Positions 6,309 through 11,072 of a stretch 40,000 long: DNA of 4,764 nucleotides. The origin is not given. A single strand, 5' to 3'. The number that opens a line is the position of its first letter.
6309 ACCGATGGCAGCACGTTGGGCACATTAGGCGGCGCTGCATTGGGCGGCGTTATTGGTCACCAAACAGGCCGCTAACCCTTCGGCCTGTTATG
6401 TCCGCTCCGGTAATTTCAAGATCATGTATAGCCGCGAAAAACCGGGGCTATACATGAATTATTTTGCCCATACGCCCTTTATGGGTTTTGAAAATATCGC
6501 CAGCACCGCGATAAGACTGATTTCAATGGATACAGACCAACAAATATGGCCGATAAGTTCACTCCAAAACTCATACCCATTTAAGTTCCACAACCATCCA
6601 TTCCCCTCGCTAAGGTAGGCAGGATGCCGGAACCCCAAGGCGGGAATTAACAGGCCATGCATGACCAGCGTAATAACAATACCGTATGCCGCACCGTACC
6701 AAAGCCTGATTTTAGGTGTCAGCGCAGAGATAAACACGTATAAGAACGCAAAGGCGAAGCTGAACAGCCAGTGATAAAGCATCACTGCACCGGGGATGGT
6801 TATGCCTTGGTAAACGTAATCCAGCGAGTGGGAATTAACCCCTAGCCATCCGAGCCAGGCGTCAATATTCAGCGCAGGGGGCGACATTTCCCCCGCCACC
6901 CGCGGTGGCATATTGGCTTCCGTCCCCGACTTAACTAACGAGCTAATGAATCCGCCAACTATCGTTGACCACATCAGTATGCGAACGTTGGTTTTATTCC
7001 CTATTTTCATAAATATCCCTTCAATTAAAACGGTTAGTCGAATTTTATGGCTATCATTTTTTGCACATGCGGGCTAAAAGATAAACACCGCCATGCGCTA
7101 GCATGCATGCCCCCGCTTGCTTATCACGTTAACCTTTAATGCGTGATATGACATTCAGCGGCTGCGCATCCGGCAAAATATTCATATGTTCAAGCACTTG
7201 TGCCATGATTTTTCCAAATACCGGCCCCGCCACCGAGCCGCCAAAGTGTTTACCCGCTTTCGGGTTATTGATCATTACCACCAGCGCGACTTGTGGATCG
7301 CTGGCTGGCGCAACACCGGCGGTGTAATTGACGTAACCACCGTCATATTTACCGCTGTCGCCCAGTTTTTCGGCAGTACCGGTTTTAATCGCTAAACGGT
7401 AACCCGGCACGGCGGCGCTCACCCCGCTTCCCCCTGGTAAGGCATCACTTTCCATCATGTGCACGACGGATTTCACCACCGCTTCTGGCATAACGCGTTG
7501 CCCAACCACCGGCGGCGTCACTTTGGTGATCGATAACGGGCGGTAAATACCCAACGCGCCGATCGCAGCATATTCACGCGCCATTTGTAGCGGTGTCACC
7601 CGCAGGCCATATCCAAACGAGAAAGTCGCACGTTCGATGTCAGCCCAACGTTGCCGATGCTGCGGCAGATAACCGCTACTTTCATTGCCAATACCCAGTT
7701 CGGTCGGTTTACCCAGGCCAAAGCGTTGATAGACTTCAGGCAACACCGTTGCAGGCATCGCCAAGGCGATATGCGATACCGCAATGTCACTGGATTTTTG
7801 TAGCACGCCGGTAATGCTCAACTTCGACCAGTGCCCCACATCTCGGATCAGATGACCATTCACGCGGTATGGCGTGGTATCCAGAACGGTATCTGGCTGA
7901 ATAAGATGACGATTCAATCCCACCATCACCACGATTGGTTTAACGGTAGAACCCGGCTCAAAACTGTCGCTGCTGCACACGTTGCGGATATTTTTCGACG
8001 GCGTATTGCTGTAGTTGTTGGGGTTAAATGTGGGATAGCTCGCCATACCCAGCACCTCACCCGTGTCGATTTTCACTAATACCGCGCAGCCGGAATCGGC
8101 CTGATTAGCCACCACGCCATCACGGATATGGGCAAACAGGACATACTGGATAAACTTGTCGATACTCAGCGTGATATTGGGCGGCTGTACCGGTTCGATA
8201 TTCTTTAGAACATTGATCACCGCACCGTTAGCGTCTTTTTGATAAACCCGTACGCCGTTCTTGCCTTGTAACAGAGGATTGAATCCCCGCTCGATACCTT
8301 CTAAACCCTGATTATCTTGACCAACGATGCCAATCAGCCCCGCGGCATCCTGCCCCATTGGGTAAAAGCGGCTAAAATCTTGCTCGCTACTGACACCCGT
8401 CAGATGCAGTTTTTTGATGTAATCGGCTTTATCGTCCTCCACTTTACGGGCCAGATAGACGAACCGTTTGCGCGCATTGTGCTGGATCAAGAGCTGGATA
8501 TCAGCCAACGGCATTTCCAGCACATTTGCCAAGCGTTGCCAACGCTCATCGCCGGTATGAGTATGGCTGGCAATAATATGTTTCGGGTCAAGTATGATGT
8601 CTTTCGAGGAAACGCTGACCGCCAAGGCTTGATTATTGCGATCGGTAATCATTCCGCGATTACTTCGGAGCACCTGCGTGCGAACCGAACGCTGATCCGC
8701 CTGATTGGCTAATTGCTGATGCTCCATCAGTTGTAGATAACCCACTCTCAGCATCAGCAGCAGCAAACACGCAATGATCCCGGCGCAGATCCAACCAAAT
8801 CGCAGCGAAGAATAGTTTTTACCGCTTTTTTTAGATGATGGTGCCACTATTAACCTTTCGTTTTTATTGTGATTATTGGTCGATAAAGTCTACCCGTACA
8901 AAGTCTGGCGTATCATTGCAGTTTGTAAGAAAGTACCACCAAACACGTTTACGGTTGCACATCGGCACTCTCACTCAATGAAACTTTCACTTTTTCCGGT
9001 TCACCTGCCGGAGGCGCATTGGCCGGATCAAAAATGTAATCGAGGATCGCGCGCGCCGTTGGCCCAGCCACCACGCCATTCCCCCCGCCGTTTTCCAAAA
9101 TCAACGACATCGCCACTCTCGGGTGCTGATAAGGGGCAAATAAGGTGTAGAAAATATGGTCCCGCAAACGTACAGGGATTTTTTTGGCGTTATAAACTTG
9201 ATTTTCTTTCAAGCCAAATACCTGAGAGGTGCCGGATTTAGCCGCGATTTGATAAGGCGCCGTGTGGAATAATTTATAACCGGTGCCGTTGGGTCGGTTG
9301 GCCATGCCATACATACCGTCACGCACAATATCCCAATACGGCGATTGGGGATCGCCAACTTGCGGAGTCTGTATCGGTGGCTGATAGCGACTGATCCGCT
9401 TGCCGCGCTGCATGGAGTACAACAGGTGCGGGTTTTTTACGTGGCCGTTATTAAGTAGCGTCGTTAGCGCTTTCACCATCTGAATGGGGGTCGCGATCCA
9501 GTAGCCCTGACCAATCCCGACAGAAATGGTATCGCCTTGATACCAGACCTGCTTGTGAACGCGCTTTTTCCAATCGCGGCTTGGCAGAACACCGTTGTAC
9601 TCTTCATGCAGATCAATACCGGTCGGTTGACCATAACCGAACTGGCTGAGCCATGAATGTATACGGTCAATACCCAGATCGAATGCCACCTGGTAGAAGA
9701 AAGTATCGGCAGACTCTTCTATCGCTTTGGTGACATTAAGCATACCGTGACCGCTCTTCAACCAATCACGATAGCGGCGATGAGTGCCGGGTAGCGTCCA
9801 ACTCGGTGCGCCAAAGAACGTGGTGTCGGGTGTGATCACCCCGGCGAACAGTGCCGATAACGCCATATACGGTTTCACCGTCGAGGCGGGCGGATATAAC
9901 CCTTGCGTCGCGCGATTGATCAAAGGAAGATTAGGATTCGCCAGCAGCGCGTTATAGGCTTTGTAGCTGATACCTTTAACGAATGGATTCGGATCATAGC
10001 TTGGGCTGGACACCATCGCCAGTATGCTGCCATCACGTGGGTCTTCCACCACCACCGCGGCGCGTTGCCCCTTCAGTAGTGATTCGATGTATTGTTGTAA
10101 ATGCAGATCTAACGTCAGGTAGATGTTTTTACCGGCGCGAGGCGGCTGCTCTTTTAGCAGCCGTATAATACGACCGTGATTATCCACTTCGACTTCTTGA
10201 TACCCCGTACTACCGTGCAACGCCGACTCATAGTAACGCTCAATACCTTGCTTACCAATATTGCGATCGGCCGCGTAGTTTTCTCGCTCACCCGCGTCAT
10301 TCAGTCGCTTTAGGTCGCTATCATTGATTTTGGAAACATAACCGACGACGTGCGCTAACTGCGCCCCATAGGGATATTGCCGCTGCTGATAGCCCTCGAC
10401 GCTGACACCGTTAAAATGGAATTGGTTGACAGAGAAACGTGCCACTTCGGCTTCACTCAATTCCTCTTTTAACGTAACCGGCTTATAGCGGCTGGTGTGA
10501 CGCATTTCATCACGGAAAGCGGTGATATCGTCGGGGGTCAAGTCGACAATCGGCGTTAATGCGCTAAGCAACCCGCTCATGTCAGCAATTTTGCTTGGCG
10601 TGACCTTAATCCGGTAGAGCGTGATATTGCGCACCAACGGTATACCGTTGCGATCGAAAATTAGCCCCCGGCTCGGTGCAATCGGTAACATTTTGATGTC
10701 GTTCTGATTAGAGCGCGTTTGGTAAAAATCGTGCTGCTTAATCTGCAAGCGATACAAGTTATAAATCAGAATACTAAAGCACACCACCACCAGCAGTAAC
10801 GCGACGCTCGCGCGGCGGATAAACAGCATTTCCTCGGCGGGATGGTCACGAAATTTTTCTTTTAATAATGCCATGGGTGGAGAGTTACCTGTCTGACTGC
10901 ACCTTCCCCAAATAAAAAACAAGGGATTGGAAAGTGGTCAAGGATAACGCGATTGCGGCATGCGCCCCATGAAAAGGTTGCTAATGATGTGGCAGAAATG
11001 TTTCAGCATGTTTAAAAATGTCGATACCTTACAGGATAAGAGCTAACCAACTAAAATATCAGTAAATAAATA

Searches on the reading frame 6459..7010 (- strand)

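Call 44: search_protein_families(library=pfam, proteins=[window:6459-7010:-], max_evalue=0.0001)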
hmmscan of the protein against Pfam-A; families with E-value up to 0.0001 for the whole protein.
window:6459-7010:- (183 aa): 1 family
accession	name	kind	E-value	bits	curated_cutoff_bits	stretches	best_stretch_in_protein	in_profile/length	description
PF07274.17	DUF1440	-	8e-39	133.2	34.7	1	21-164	1-135/135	Protein of unknown function (DUF1440)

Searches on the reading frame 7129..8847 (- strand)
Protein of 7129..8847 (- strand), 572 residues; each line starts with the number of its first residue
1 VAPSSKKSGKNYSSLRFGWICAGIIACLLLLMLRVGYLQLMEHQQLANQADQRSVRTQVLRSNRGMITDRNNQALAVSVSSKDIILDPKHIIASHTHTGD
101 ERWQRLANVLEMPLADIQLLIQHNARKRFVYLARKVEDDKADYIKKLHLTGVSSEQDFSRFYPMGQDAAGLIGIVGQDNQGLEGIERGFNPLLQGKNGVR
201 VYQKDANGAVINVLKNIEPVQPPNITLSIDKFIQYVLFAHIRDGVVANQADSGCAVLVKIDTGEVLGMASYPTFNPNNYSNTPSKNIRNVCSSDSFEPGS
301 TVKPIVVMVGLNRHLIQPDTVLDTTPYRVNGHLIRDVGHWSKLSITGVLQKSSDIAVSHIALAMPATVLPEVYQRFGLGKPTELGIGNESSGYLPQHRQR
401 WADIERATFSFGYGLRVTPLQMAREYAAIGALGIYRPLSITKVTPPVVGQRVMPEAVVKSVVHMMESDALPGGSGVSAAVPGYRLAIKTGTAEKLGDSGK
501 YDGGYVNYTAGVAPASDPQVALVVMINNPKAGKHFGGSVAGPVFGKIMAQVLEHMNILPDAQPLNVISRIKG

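Call 3: search_protein_families(library=pfam, proteins=[window:7129-8847:-], max_evalue=0.01)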
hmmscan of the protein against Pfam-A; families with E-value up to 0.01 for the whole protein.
window:7129-8847:- (572 aa): 3 families
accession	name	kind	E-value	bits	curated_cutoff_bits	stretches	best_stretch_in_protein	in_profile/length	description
PF00905.27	Transpeptidase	-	3.2e-71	240.4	22.1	1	253-548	1-298/299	Penicillin binding protein transpeptidase domain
PF03717.20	PBP_dimer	-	1.2e-20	75.2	24.4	1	62-213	4-178/180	Penicillin-binding Protein dimerisation domain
PF21922.1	PBP_dimer_2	-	0.0097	16.6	27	0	155-200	20-64/83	Penicillin binding protein A dimerisation domain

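Call 76: search_protein_families(library=ncbifam, proteins=[window:7129-8847:-], max_evalue=0.00001)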
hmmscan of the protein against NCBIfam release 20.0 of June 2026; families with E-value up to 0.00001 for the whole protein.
window:7129-8847:- (572 aa): 16 families
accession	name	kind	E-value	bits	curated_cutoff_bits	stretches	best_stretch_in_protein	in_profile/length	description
NF011685.0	PRK15105.1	subfamily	6.1e-213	708.6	737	1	9-563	16-569/588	peptidoglycan glycosyltransferase FtsI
NF053573.1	PBP2_PenA_Neis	exception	3.8e-111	372.4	1105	1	10-559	20-568/572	peptidoglycan D,D-transpeptidase PBP2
TIGR02214.1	spoVD_pbp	equivalog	1.2e-96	324.4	688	1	24-563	9-566/636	stage V sporulation protein D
TIGR03423.1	pbp2_mrdA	equivalog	1.1e-75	255.4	455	1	16-553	2-592/593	penicillin-binding protein 2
NF038271.1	strep_PBP2X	exception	2.7e-37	128.4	1050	1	45-544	54-609/750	penicillin-binding protein PBP2X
NF051842.1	PBP4_5_Efaec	equivalog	1.4e-28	99.7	700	1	52-494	153-615/668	penicillin-binding protein PBP4(5)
NF008061.0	PRK10795.1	equivalog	3.3e-25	88.7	962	1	181-423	207-467/634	peptidoglycan DD-transpeptidase MrdA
NF038278.1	strep_PBP2B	exception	1.2e-17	63.7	975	1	178-364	260-453/678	penicillin-binding protein PBP2B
NF033378.1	MECD_PBP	exception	4.4e-16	58.3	1450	1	53-348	142-449/678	PBP2a family beta-lactam-resistant peptidoglycan transpeptidase MecD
NF000410.1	MECA1_pure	exception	3e-15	55.4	1480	1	52-356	138-452/666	PBP2a family beta-lactam-resistant peptidoglycan transpeptidase MecA1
NF000237.1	MECA_PBP2A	equivalog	5.6e-14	51.3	750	1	51-347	138-445/668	PBP2a family beta-lactam-resistant peptidoglycan transpeptidase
NF000408.1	MECA2_pure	exception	6e-13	47.9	1525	1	51-346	138-444/668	PBP2a family beta-lactam-resistant peptidoglycan transpeptidase MecA2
TIGR02074.1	PBP_1a_fam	subfamily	2.4e-12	46.4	508.75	1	225-553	226-534/535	PBP1A family penicillin-binding protein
NF000409.1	MECA_pure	exception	5.2e-12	45.1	1490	1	50-345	138-443/668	PBP2a family beta-lactam-resistant peptidoglycan transpeptidase MecA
TIGR02073.1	PBP_1c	equivalog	8.2e-11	41.2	494.2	0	417-556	417-548/728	penicillin-binding protein 1C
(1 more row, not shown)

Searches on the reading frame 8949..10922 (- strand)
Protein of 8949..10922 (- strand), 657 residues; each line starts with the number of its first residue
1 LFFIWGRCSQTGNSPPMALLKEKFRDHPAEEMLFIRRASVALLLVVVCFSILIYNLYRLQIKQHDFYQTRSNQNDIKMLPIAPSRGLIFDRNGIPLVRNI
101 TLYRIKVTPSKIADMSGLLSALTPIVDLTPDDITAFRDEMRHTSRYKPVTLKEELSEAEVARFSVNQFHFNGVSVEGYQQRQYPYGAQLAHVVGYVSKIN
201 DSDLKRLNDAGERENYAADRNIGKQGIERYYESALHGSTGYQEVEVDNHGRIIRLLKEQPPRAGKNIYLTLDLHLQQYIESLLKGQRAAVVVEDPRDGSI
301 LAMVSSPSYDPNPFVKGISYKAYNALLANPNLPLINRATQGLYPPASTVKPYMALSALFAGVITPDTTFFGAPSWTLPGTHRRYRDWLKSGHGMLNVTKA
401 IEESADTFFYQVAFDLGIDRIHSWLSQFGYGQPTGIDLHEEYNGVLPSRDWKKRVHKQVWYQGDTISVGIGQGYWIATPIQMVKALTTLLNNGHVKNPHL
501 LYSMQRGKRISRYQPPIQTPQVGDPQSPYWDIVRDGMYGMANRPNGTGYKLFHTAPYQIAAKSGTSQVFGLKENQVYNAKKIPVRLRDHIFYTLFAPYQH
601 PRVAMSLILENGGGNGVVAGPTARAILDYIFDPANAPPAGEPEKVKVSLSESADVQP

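Call 3: search_protein_families(library=pfam, proteins=[window:8949-10922:-], max_evalue=0.01)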
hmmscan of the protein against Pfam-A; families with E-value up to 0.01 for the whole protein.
window:8949-10922:- (657 aa): 3 families
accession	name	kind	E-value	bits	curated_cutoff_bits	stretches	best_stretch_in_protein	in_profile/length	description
PF00905.27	Transpeptidase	-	5.1e-69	233.2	22.1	1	289-628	2-299/299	Penicillin binding protein transpeptidase domain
PF03717.20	PBP_dimer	-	1.7e-46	159.4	24.4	1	81-254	2-177/180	Penicillin-binding Protein dimerisation domain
PF21922.1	PBP_dimer_2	-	0.001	19.7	27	0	180-201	24-45/83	Penicillin binding protein A dimerisation domain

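Call 76: search_protein_families(library=ncbifam, proteins=[window:8949-10922:-], max_evalue=0.00001)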
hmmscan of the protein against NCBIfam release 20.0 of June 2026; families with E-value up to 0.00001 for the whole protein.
window:8949-10922:- (657 aa): 16 families
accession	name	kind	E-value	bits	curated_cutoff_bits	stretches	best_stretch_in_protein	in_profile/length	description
NF008061.0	PRK10795.1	equivalog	1.1e-281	936.1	962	1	20-632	4-614/634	peptidoglycan DD-transpeptidase MrdA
TIGR03423.1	pbp2_mrdA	equivalog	2.1e-224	746.5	455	1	36-632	1-592/593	penicillin-binding protein 2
TIGR02214.1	spoVD_pbp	equivalog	2.2e-55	188.2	688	1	40-641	4-565/636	stage V sporulation protein D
NF051842.1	PBP4_5_Efaec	equivalog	2.9e-55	187.9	700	1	70-568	150-615/668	penicillin-binding protein PBP4(5)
NF000237.1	MECA_PBP2A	equivalog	9.9e-45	153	750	1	71-503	137-552/668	PBP2a family beta-lactam-resistant peptidoglycan transpeptidase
NF000409.1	MECA_pure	exception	6.9e-39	133.9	1490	1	74-503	140-552/668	PBP2a family beta-lactam-resistant peptidoglycan transpeptidase MecA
NF000410.1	MECA1_pure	exception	1.3e-37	129.3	1480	1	69-503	134-550/666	PBP2a family beta-lactam-resistant peptidoglycan transpeptidase MecA1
NF038278.1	strep_PBP2B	exception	1.6e-37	129.4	975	2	138-581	178-632/678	penicillin-binding protein PBP2B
NF000408.1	MECA2_pure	exception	1.5e-36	125.8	1525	1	71-503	137-552/668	PBP2a family beta-lactam-resistant peptidoglycan transpeptidase MecA2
NF033378.1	MECD_PBP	exception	5.1e-36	124.2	1450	1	73-501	141-558/678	PBP2a family beta-lactam-resistant peptidoglycan transpeptidase MecD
NF000407.1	MECC_PBP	exception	5.3e-36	124.1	1500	1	72-503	135-549/665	PBP2a family beta-lactam-resistant peptidoglycan transpeptidase MecC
NF000406.1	MECB_PBP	exception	5.4e-32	111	1450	1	72-502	137-556/674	PBP2a family beta-lactam-resistant peptidoglycan transpeptidase MecB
NF053573.1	PBP2_PenA_Neis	exception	1e-31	110.2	1105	1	36-626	26-556/572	peptidoglycan D,D-transpeptidase PBP2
NF011685.0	PRK15105.1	subfamily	1.3e-28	99.9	737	1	43-629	27-556/588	peptidoglycan glycosyltransferase FtsI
NF038271.1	strep_PBP2X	exception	1.4e-23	83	1050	1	164-577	166-561/750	penicillin-binding protein PBP2X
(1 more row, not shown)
